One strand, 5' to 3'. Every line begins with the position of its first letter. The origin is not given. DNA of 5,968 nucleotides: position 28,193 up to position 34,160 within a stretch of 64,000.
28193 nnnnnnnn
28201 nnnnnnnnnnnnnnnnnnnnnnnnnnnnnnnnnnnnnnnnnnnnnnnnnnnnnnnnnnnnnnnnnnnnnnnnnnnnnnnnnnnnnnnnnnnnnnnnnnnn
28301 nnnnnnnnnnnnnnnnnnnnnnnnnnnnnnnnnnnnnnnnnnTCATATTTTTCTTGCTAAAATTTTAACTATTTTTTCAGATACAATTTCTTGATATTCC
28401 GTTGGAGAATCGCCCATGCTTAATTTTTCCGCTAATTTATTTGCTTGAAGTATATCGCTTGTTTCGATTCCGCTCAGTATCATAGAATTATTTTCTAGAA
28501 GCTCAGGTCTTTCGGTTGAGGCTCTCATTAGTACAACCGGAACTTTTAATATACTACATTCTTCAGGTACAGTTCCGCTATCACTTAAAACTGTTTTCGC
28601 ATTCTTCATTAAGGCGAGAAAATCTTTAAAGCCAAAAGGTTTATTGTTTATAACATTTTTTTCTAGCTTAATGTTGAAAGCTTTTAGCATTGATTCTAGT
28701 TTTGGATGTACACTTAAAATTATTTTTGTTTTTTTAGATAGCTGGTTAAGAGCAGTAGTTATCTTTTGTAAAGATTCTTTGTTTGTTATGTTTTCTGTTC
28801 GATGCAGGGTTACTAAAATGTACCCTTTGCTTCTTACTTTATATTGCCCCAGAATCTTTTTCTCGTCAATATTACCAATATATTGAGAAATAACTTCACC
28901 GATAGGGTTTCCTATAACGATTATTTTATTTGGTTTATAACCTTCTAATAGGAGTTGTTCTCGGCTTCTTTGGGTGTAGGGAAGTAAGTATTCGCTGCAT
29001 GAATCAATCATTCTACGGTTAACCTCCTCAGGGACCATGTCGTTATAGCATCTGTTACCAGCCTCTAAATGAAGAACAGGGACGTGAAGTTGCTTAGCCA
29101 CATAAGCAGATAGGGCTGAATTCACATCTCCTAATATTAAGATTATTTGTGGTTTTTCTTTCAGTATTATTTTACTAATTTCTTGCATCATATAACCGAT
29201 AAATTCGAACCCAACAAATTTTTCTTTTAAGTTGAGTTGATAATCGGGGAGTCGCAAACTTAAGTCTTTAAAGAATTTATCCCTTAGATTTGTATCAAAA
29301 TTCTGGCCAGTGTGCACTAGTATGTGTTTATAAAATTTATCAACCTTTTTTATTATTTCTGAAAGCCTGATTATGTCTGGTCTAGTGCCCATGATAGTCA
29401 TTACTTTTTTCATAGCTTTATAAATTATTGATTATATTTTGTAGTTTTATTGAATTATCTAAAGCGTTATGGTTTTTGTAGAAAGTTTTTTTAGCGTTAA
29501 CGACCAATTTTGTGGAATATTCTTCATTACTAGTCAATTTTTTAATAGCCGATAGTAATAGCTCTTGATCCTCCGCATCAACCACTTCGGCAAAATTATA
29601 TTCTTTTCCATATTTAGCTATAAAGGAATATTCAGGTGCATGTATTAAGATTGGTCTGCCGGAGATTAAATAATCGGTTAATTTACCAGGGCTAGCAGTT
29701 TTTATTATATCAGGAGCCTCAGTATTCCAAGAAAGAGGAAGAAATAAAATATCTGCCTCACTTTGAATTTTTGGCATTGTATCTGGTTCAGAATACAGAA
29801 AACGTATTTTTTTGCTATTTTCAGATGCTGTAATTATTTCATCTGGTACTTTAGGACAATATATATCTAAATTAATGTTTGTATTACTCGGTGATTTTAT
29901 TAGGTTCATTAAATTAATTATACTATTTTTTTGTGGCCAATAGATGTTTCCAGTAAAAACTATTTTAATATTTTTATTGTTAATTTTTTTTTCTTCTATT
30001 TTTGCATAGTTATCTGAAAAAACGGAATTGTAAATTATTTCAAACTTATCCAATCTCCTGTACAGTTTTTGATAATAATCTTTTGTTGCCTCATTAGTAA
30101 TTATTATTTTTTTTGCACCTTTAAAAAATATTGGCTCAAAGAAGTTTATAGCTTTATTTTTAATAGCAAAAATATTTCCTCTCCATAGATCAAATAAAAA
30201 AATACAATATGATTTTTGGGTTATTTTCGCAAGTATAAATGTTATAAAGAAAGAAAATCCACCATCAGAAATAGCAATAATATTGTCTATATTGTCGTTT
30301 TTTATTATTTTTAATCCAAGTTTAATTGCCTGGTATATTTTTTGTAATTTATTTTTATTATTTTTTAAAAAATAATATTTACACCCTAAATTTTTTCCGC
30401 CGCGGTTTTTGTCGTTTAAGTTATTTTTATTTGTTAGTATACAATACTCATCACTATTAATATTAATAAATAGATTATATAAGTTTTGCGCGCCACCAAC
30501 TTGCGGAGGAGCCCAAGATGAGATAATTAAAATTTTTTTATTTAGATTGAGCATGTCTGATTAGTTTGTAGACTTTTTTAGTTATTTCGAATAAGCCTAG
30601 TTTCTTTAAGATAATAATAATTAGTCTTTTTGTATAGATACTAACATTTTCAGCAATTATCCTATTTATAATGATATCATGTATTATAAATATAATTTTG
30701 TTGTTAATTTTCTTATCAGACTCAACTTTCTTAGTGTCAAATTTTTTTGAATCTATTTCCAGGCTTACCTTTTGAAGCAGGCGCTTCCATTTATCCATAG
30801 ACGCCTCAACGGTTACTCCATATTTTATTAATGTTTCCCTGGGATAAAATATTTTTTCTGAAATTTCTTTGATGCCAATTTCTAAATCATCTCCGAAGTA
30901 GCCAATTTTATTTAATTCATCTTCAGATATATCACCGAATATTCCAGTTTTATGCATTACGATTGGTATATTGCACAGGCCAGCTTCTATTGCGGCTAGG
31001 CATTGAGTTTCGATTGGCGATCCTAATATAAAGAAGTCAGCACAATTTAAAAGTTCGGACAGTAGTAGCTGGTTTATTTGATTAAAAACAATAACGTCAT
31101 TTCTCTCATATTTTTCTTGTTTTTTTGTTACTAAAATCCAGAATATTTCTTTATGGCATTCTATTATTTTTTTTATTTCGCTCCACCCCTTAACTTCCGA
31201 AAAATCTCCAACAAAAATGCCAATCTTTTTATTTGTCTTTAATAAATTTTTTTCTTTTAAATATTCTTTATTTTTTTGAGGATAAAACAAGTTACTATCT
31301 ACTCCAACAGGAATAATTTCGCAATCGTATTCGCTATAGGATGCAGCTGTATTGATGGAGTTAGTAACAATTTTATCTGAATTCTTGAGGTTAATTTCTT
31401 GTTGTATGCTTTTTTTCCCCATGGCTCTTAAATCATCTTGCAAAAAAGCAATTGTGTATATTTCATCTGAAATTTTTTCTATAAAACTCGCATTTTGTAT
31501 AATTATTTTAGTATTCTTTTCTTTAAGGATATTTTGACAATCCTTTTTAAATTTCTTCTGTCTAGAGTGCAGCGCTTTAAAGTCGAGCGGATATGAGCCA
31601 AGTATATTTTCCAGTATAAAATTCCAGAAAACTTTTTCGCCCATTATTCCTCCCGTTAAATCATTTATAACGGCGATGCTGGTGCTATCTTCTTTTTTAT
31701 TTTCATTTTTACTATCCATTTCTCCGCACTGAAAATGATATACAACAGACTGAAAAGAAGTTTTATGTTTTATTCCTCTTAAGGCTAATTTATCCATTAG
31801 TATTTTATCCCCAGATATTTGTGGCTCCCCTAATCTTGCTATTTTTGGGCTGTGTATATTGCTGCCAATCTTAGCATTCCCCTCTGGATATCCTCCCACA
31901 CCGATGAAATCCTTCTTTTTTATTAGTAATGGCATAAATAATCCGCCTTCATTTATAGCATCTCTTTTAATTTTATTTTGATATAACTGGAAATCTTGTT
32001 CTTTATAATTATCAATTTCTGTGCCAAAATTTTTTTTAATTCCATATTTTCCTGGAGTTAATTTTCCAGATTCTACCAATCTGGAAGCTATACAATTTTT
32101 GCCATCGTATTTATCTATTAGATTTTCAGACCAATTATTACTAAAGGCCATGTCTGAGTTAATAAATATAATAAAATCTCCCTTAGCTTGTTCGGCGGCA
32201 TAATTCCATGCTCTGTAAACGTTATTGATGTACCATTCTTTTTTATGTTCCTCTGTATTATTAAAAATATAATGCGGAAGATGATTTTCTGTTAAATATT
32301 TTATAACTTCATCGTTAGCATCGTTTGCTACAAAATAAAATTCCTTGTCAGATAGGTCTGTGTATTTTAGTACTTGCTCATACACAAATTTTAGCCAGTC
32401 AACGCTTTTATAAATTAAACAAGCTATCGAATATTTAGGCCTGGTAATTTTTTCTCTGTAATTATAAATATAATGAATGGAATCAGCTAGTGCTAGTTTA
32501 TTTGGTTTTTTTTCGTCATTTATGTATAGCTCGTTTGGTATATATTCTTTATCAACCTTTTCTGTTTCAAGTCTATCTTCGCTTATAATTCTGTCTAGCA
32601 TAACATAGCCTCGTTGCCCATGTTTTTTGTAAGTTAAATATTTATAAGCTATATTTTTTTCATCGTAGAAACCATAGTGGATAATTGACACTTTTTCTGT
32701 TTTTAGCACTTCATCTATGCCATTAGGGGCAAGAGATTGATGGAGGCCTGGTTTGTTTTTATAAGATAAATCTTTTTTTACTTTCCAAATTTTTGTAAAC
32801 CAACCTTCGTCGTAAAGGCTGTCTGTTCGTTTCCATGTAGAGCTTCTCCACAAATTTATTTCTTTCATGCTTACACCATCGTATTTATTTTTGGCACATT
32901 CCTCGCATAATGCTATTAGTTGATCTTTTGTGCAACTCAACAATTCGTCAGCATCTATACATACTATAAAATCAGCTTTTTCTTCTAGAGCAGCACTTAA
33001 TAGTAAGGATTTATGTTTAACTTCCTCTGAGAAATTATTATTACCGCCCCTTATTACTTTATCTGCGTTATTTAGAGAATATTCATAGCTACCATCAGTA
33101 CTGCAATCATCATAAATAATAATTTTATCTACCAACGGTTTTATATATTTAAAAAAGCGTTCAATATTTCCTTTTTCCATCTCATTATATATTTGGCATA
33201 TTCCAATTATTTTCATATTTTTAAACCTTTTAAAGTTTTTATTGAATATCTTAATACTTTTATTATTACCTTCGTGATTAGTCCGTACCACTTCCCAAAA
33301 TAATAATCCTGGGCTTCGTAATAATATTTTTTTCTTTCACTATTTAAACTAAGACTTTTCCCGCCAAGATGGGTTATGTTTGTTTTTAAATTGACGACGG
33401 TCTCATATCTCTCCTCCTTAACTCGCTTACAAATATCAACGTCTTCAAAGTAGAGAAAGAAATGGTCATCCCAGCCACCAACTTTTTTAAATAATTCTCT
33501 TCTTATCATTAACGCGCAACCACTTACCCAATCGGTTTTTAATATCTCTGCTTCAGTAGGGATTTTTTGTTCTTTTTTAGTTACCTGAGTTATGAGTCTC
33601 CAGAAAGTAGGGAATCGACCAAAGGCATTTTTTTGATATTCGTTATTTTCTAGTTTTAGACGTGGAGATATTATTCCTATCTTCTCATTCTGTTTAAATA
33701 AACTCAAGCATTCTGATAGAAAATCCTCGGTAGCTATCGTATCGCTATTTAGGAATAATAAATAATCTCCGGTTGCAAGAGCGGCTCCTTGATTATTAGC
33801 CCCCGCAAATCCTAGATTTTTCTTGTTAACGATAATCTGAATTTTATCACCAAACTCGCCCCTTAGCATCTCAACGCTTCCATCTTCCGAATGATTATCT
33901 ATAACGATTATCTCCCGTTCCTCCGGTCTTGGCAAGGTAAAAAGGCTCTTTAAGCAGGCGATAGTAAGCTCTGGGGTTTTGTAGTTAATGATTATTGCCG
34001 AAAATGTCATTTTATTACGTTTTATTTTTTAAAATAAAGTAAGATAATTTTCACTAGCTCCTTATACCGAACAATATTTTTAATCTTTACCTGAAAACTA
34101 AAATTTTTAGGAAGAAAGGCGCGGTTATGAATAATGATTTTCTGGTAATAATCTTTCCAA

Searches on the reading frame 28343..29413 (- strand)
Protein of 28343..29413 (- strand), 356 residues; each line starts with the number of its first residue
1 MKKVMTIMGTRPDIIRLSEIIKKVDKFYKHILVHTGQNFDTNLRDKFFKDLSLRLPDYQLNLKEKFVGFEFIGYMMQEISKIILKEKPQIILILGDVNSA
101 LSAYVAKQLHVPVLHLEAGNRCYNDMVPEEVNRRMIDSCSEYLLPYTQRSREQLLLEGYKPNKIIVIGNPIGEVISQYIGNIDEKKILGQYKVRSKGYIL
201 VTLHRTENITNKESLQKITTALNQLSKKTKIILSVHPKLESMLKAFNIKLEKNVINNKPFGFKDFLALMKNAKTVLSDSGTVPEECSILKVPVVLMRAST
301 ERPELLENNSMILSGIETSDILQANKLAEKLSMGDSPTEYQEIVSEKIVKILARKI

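Call 39: search_protein_families(library=pfam, proteins=[window:28343-29413:-], max_evalue=0.0001)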
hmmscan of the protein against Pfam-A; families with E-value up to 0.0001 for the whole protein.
window:28343-29413:- (356 aa): 1 family
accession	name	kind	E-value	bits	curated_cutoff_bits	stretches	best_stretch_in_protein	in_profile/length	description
PF02350.25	Epimerase_2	-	7.9e-80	268.8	30.6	1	27-352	8-346/347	UDP-N-acetylglucosamine 2-epimerase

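Call 49: search_protein_families(library=ncbifam, proteins=[window:28343-29413:-], max_evalue=0.00001)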
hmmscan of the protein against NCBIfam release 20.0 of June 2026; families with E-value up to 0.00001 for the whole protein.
window:28343-29413:- (356 aa): 2 families
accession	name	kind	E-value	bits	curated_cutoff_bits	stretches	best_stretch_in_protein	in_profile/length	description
TIGR00236.1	wecB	equivalog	2.3e-71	240.9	210.15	1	3-326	2-330/366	non-hydrolyzing UDP-N-acetylglucosamine 2-epimerase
TIGR03568.1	NeuC_NnaA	equivalog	3.5e-22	78.8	235.9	1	3-326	2-334/365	UDP-N-acetylglucosamine 2-epimerase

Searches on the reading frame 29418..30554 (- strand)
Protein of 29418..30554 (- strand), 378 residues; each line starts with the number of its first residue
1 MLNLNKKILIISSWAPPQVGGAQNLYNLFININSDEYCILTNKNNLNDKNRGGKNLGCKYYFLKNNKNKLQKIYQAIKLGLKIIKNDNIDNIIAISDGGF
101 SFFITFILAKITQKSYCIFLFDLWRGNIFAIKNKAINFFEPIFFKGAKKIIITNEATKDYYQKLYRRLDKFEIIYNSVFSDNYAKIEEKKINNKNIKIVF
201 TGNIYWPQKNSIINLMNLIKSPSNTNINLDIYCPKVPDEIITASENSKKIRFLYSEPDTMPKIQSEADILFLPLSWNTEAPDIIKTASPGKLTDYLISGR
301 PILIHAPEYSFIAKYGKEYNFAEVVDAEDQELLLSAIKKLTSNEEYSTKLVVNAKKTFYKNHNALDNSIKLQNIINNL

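Call 3: search_protein_families(library=pfam, proteins=[window:29418-30554:-])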
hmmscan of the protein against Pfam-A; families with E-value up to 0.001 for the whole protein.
window:29418-30554:- (378 aa): 1 family
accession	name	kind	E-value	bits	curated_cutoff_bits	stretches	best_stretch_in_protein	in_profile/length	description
PF00534.26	Glycos_transf_1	-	9.9e-05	22.4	26.4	1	186-356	6-171/172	Glycosyl transferases group 1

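Call 4: search_protein_families(library=ncbifam, proteins=[window:29418-30554:-])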
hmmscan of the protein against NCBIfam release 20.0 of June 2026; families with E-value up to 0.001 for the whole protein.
window:29418-30554:- (378 aa): 1 family
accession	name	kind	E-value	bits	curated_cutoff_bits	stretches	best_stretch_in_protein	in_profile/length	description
NF007640.0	PRK10307.1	subfamily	2.8e-06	26.5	276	1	243-376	278-402/411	WcaI family glycosyltransferase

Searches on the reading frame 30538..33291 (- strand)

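Call 3: search_protein_families(library=pfam, proteins=[window:30538-33291:-])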
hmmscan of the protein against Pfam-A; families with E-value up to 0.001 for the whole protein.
window:30538-33291:- (917 aa): 4 families
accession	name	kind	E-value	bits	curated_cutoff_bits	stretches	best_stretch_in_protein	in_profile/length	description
PF00535.33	Glycos_transf_2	-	4.3e-12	46.7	23.3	2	293-434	6-143/168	Glycosyl transferase family 2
PF13704.12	Glyco_tranf_2_4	-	8.8e-10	39.4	27.5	1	41-122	5-88/98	Glycosyl transferase family 2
PF00534.26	Glycos_transf_1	-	1.3e-07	31.8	26.4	1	676-794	3-136/172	Glycosyl transferases group 1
PF13692.12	Glyco_trans_1_4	-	0.00029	21.5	27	1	716-793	34-119/142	Glycosyl transferases group 1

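Call 4: search_protein_families(library=ncbifam, proteins=[window:30538-33291:-])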
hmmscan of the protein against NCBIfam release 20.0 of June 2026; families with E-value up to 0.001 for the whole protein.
window:30538-33291:- (917 aa): 4 families
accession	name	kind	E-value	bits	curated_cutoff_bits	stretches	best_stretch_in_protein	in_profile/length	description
NF053787.1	GlcN_PG_synth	equivalog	2e-10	40.1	480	1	657-788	166-299/361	N-acetylglucosaminyl phosphatidylglycerol synthase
NF047684.1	TeichurnBiosyTuaC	equivalog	2.9e-10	39.6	550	1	642-787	171-326/391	teichuronic acid biosynthesis protein TuaC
TIGR03999.1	thiol_BshA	equivalog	8.1e-08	31.6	273.7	1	654-798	166-318/375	N-acetyl-alpha-D-glucosaminyl L-malate synthase BshA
NF041394.1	GtaseAglG_Halo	equivalog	0.00099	18.5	440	0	358-413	70-121/304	glucosyl-dolichyl phosphate glucuronosyltransferase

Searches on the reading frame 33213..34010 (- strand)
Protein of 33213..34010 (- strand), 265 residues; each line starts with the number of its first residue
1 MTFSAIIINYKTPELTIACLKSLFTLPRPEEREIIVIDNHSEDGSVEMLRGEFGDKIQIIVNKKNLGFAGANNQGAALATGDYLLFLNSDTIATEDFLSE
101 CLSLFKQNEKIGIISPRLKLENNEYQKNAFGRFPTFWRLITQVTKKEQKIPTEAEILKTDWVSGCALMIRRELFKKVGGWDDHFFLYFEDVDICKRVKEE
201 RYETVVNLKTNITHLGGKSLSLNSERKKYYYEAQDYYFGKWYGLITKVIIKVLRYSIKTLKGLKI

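Call 3: search_protein_families(library=pfam, proteins=[window:33213-34010:-])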
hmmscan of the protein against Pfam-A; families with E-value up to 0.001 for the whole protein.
window:33213-34010:- (265 aa): 6 families
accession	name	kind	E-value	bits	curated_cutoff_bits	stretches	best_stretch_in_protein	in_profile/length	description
PF00535.33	Glycos_transf_2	-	2.7e-26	92.9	23.3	1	4-177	1-167/168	Glycosyl transferase family 2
PF13641.12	Glyco_tranf_2_3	-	2e-16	61.1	27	1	3-221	3-218/230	Glycosyltransferase like family 2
PF10111.15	Glyco_tranf_2_2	-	1.1e-13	51.8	27.3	1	30-221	28-223/276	Glycosyltransferase like family 2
PF13712.12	Glyco_tranf_2_5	-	1.8e-10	41.3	27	1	56-213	29-186/210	Glycosyltransferase like family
PF13632.12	Glyco_trans_2_3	-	1.3e-06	28.8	27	1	84-206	2-115/198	Glycosyl transferase family group 2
PF02709.20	Glyco_transf_7C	-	4.2e-05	23.5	23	1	163-204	20-62/78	N-terminal domain of galactosyltransferase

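Call 4: search_protein_families(library=ncbifam, proteins=[window:33213-34010:-])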
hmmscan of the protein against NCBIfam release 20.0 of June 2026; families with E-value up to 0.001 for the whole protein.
window:33213-34010:- (265 aa): 19 families
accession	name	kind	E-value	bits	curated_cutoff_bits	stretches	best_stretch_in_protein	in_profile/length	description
TIGR03965.1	mycofact_glyco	equivalog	5.1e-20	71.8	280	1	13-200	86-266/467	mycofactocin biosynthesis glycosyltransferase MftF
TIGR01556.1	rhamnosyltran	subfamily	1.3e-18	67.2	200.55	1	13-219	5-205/281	rhamnosyltransferase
TIGR04283.1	glyco_like_mftF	equivalog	1.9e-16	60.3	182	1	18-206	16-176/221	TIGR04283 family arsenosugar biosynthesis glycosyltransferase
NF041875.1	EPS_EpsD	equivalog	6.3e-16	58.7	370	1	10-205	8-197/325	exopolysaccharide biosynthesis glycosyltransferase EpsD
TIGR03937.1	PgaC_IcaA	equivalog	3.3e-13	49.4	422.3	1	20-204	64-240/407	poly-beta-1,6-N-acetyl-D-glucosamine synthase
NF041394.1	GtaseAglG_Halo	equivalog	1.4e-10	41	440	1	33-200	34-200/304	glucosyl-dolichyl phosphate glucuronosyltransferase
TIGR04009.1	wcaE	equivalog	7.6e-10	38.5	369.2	1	1-115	1-117/248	colanic acid biosynthesis glycosyltransferase WcaE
NF038299.1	EPS_HpsN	equivalog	2.4e-09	36.6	425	1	3-219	3-225/317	hormogonium polysaccharide biosynthesis glycosyltransferase HpsN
NF007482.0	PRK10073.1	equivalog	8.4e-09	34.9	423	1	3-107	8-112/334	glycosyltransferase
NF050113.1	gal_furan_GlfT1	equivalog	6.1e-08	32.3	330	1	5-215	3-207/290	galactofuranosyltransferase GlfT1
NF038302.1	EPS_HpsE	equivalog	6.9e-08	31.8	300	1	32-176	34-177/307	hormogonium polysaccharide biosynthesis glycosyltransferase HpsE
NF047683.1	TeichurnBiosyTuaG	equivalog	2.6e-07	30.5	400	1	30-109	34-115/252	teichuronic acid biosynthesis protein TuaG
NF050819.1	PolSacchBiosHfsG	equivalog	6.2e-07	28.9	500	1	30-219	37-221/302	polysaccharide biosynthesis protein HfsG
NF050050.1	ProtGlycPglI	equivalog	3.7e-06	26.5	500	1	3-103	4-106/306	GalNAc(5)-diNAcBac-PP-undecaprenol beta-1,3-glucosyltransferase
NF053739.1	GlytfEpsEBac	equivalog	7.6e-06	25.1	450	1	30-114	29-116/265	glycosyltransferase EpsE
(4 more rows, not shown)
